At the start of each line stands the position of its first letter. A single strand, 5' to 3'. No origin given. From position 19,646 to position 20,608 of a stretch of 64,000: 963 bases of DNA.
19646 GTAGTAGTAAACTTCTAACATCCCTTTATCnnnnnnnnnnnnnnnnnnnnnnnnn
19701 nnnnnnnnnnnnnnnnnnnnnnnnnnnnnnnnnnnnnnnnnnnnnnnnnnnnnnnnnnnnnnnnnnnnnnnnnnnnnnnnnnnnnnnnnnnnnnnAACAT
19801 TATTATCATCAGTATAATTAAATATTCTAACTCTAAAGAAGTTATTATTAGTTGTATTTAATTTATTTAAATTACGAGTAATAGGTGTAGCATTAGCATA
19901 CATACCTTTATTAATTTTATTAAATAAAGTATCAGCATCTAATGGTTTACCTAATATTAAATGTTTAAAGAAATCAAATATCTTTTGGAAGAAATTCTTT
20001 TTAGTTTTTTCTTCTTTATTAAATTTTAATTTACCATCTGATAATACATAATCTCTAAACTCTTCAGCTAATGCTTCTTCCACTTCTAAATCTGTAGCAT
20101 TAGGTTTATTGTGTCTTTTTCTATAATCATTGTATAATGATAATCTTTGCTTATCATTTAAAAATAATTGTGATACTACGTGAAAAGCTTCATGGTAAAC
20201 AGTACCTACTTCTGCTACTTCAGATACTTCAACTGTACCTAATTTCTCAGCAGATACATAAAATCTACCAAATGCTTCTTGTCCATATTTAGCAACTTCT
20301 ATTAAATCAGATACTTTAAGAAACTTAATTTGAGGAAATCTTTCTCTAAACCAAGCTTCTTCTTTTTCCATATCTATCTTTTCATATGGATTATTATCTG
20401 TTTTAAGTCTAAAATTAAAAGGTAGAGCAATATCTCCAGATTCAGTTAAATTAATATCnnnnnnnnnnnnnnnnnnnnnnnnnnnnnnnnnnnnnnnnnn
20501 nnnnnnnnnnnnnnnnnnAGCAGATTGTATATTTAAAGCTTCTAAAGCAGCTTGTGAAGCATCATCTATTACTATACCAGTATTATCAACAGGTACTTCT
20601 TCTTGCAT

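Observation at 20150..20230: HExxH zincin-like motif inside the giant protein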

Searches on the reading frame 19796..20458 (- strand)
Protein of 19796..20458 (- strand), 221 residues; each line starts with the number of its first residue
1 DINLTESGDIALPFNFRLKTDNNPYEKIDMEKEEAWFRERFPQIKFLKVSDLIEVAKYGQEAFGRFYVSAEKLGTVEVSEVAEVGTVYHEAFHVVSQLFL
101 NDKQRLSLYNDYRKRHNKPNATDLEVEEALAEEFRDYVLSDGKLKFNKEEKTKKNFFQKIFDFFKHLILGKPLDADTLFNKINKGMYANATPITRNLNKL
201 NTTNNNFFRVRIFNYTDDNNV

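Call 24: search_protein_families(library=pfam, proteins=[window:19796-20458:-], max_evalue=10)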
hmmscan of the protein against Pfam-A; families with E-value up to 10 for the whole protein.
window:19796-20458:- (221 aa): 0 families

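Call 36: predict_structure(alignment_id=A3)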
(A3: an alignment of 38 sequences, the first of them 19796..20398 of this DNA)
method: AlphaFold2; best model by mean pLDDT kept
length: 201 residues; sequences in the alignment: 38
mean_pLDDT: 82.5   pTM: 0.78
mean pLDDT of the five models: 82.5, 80.9, 79.9, 77.5, 72.7
residues with pLDDT >= 90: 114; 70-90: 32; 50-70: 49; < 50: 6
segments of 3 or more residues with pLDDT < 50: 195-197
pLDDT, mean of each block of 10 residues (from residue 1): 81 97 95 75 86 90 96 94 92 94 94 95 79 61 58 87 94 73 61 52 41
secondary structure, 60 per line:
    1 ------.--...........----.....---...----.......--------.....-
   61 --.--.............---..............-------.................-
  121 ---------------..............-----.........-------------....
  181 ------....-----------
elements in order: H10-20 E25-29 E33-35 E40-46 E55-59 H66-78 H82-95 H103-119 H136-149 H155-163 H177-180 E187-190

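Call 51: fold_search(model_id=the predicted structure, library=pdb)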
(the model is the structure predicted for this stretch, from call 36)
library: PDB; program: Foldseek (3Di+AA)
matches with E <= 10: 85; with E <= 0.001: 0
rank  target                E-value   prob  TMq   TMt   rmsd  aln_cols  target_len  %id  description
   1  6d2s                  2.1e-01  0.63  0.31  0.24   5.1       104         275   17  Mycobacterium tuberculosis transcriptional regulator (released 2019-04-17)
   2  8pve                  3.1e-01  0.06  0.14  0.11  14.0       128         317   14  Structure of AHIR determined by cryoEM at 100 keV (released 2023-11-29)
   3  6cz6_D                4.0e-01  0.47  0.31  0.21   5.1       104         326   17  Mycobacterium tuberculosis transcriptional regulator (released 2019-04-17)
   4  6cyy_A                4.5e-01  0.44  0.31  0.21   5.2       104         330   17  Mycobacterium tuberculosis transcriptional regulator (released 2019-04-17)
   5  6cz6_A                6.5e-01  0.38  0.31  0.21   5.1       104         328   17  Mycobacterium tuberculosis transcriptional regulator (released 2019-04-17)
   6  8sln_A                7.8e-01  0.14  0.25  0.22   8.6       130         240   16  Crystal structure of Deinococcus geothermalis PprI complexed with ssDNA (released 2024-03-13)
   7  8pru_A                8.8e-01  0.05  0.14  0.10  14.5       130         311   13  Engineered form of T thermophiles AHIR (released 2024-09-25)
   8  9h2a_B                8.8e-01  0.04  0.16  0.15  19.7       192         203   10  AcMNPV complete basal cap (released 2025-06-04)
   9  4kqw_A                9.3e-01  0.05  0.14  0.10  13.5       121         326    9  The structure of the Slackia exigua KARI in complex with NADP (released 2013-06-26)
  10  8t0v_D                9.3e-01  0.03  0.15  0.12  15.2       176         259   10  Closed state of lysine 5,6-aminomutase from Thermoanaerobacter tengcongensis (released 2024-07-03)
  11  6lkp_C                9.9e-01  0.09  0.10  0.11  11.4        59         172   22  Crystal structure of Dps1 from the thermophilic non-heterocystous filamentous cyanobacterium Thermoleptolyngbya sp. O- (released 2020-03-25)
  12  3qan_C                1.7e+00  0.01  0.12  0.06  18.4       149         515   11  Crystal structure of 1-pyrroline-5-carboxylate dehydrogenase from bacillus halodurans (released 2011-02-02)
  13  7bwv_A                2.0e+00  0.05  0.19  0.16  10.2       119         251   13  Crystal structure of S. thermophilus NFeoB E67A bound to GDP.AlF4- (released 2021-04-21)
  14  6lkp_D                2.3e+00  0.06  0.10  0.12  11.4        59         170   22  Crystal structure of Dps1 from the thermophilic non-heterocystous filamentous cyanobacterium Thermoleptolyngbya sp. O- (released 2020-03-25)
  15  8i8c_M                2.7e+00  0.02  0.17  0.15  17.7       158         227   11  Plug structure of the Autographa californica multiple nucleopolyhedrovirus (AcMNPV) (released 2023-12-13)
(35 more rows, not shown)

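Call 52: search_protein_families(library=pfam, alignment_id=A3, max_evalue=1)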
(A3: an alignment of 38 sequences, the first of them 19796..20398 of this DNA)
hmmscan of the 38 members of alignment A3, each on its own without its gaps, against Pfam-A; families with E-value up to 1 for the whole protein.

A. member 1, window:19796-20398:- (201 aa): 0 families

B. families by the number of members that match (of 38 scanned): 56 families (the first 25 are shown)
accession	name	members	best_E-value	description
PF18288.6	FAA_hydro_N_2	3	0.028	Fumarylacetoacetase N-terminal domain 2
PF10926.14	DUF2800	3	0.096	Protein of unknown function (DUF2800)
PF18760.7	ART-PolyVal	2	2e-18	ADP-Ribosyltransferase in polyvalent proteins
PF02388.22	FemAB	2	0.00053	FemAB family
PF13212.11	DUF4020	2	0.018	Domain of unknown function (DUF4020)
PF24430.1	DUF7553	2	0.03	Family of unknown function (DUF7553)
PF13102.12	Phage_int_SAM_5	2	0.036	Phage integrase SAM-like domain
PF16343.11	DUF4973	2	0.043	Domain of unknown function (DUF4973)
PF21219.3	USH1C_N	2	0.059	Harmonin, N-terminal domain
PF17832.7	Pre-PUA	2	0.08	Pre-PUA-like domain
PF15650.12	Tox-REase-9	1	0.0064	Restriction endonuclease fold toxin 9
PF22326.1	MMS21_N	1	0.009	E3 SUMO-protein ligase MMS21, N-terminal domain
PF18989.5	DUF5722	1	0.014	Family of unknown function (DUF5722)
PF07146.16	DUF1389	1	0.014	Protein of unknown function (DUF1389)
PF02181.28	FH2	1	0.016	Formin Homology 2 Domain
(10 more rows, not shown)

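Call 54: search_protein_families(library=phrogs, proteins=[window:19796-20458:-], max_evalue=0.1)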
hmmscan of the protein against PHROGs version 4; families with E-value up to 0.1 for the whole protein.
window:19796-20458:- (221 aa): 1 family
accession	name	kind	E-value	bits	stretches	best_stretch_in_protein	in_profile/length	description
phrog_37242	-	unknown function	0.017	15.6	0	147-214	15-84/213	-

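Call 72: fold_search(model_id=the predicted structure, library=viral)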
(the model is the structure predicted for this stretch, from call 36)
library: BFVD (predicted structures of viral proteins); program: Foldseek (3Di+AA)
matches with E <= 10: 210; with E <= 0.001: 20
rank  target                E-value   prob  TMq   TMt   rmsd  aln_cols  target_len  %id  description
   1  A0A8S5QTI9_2          7.8e-12  1.00  0.62  0.11   9.4       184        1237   32  Structural protein [CrAss-like virus sp. ctDAq1]
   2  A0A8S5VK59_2          4.3e-11  1.00  0.62  0.12   9.9       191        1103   29  (no name in the UniProt tables at hand)
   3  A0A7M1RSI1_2          8.0e-11  1.00  0.61  0.09   9.2       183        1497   33  Uncharacterized protein [uncultured phage cr4_1]
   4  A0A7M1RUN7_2          5.2e-09  1.00  0.63  0.11  10.0       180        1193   29  DNA helicase [uncultured phage cr50_1]
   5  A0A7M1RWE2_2          7.5e-09  1.00  0.58  0.09   7.0       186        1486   25  Uncharacterized protein [uncultured phage cr10_1]
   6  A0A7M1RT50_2          1.0e-08  1.00  0.61  0.10   8.8       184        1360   28  Uncharacterized protein [uncultured phage cr7_1]
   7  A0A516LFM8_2          1.3e-08  1.00  0.55  0.09   8.4       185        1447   24  (no name in the UniProt tables at hand)
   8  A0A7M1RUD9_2          4.4e-08  1.00  0.64  0.10   9.0       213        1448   22  Uncharacterized protein [uncultured phage cr273_1]
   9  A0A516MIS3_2          2.5e-07  1.00  0.62  0.10   7.2       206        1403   26  (no name in the UniProt tables at hand)
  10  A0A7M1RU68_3          4.0e-07  1.00  0.62  0.11  10.0       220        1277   20  NTF2 domain-containing protein [uncultured phage cr272_1]
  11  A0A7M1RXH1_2          1.2e-06  1.00  0.44  0.07   8.9       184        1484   21  Uncharacterized protein [uncultured phage cr108_1]
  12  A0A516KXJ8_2          1.9e-06  1.00  0.42  0.08  15.6       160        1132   26  (no name in the UniProt tables at hand)
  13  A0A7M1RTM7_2          2.9e-06  1.00  0.55  0.09   8.2       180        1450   24  Uncharacterized protein [uncultured phage cr130_1]
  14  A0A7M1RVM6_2          7.6e-06  1.00  0.53  0.08  10.4       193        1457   24  Uncharacterized protein [uncultured phage cr131_1]
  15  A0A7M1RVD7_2          9.7e-06  1.00  0.50  0.09   9.8       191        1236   27  DNA helicase [uncultured phage cr118_1]
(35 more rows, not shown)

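Call 76: search_protein_representatives(alignment_id=A3)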
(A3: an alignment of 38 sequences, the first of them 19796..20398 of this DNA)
Query: 38 sequences, 236 profile positions. Proteins with E-value up to 0.001 (for the whole library): 4398; up to 1e-10: 3385; up to 1e-30: 1167. The best 150 are listed.
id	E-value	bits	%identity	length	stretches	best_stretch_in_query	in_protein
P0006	9.4e-75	267.7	-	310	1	4-230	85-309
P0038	1.4e-69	250.8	-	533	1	5-230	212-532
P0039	5.4e-67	242.3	-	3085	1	4-230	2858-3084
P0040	3.0e-65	236.6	-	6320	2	5-199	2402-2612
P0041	3.6e-65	236.3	-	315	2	9-169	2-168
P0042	8.3e-65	235.2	-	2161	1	4-229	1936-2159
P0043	9.5e-65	235.0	-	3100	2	8-217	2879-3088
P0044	2.2e-64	233.7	-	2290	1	6-230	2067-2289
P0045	1.1e-63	231.5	-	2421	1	8-231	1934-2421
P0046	1.2e-63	231.4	-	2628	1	5-231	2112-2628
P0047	2.6e-63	230.3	-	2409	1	4-230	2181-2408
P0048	1.1e-62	228.1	-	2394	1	5-231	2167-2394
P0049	7.5e-62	225.5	-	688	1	5-228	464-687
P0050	8.9e-62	225.2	-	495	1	5-229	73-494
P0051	9.2e-62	225.2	-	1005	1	4-231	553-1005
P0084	5.0e-53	196.6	-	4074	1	8-215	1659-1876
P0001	7.1e-53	196.1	-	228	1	3-185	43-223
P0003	5.4e-48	180.1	-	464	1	52-231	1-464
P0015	1.4e-47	178.7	-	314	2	7-170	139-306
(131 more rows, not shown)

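Call 78: find_encoding_contigs(protein=P0084, flank=1000, max_places=3)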
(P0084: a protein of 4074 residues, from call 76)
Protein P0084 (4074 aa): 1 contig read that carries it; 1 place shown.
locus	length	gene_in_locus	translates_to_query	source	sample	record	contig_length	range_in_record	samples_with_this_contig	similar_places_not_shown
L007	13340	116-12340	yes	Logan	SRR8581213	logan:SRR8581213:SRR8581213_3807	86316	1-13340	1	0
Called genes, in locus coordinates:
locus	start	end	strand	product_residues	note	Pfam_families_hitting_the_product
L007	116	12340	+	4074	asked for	-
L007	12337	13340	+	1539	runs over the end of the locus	-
